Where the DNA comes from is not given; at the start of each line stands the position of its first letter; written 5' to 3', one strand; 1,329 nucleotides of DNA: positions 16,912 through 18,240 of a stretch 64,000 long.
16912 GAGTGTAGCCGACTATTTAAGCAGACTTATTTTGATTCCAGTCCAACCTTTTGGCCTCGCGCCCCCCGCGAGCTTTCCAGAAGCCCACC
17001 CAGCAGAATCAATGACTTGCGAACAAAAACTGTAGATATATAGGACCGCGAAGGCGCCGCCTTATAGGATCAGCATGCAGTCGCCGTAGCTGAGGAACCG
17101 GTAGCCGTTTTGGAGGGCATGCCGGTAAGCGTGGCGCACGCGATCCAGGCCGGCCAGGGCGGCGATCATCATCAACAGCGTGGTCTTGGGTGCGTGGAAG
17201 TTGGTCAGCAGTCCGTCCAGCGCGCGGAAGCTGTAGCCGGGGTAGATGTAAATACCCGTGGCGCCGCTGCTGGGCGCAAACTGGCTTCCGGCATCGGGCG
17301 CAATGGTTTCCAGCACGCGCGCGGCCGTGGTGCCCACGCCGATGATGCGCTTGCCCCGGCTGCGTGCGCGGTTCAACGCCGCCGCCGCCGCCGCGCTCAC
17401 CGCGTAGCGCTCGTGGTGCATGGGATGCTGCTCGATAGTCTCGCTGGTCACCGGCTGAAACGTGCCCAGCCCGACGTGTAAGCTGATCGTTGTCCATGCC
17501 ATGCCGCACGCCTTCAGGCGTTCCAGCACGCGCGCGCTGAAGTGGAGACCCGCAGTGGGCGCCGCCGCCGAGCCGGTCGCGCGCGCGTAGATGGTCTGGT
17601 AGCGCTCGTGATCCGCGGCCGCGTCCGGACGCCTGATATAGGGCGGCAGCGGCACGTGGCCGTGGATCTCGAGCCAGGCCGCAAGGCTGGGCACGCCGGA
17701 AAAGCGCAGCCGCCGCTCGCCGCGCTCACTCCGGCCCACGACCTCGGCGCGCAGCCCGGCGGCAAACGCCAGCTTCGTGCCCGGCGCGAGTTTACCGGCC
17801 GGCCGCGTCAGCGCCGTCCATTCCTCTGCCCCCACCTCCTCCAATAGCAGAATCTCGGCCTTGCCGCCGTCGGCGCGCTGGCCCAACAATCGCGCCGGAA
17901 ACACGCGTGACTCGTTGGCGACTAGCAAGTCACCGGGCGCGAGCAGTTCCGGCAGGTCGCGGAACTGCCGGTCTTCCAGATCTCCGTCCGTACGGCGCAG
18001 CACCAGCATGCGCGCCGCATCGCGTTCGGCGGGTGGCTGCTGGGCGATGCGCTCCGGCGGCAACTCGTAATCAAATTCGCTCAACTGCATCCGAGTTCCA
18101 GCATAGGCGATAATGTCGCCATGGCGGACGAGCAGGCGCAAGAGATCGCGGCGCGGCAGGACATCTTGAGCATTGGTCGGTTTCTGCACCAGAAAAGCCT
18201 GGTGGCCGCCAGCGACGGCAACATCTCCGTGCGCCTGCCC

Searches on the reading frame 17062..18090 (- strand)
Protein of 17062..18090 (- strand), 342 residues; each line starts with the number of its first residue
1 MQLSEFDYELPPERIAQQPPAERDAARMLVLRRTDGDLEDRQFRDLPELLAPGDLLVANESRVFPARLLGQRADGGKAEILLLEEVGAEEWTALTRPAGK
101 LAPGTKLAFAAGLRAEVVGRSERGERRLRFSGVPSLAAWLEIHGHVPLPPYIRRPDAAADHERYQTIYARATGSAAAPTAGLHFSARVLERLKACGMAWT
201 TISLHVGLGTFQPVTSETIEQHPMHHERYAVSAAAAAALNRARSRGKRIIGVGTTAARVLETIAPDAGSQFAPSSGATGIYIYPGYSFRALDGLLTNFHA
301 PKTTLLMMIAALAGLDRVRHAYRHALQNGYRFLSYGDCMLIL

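Call 75: search_protein_families(library=pfam, proteins=[window:17062-18090:-], max_evalue=0.01)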
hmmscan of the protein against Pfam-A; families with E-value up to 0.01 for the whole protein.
window:17062-18090:- (342 aa): 1 family
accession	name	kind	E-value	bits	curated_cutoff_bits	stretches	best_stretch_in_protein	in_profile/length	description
PF02547.20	Queuosine_synth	-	4.5e-127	424.1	25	1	3-341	1-322/322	Queuosine biosynthesis protein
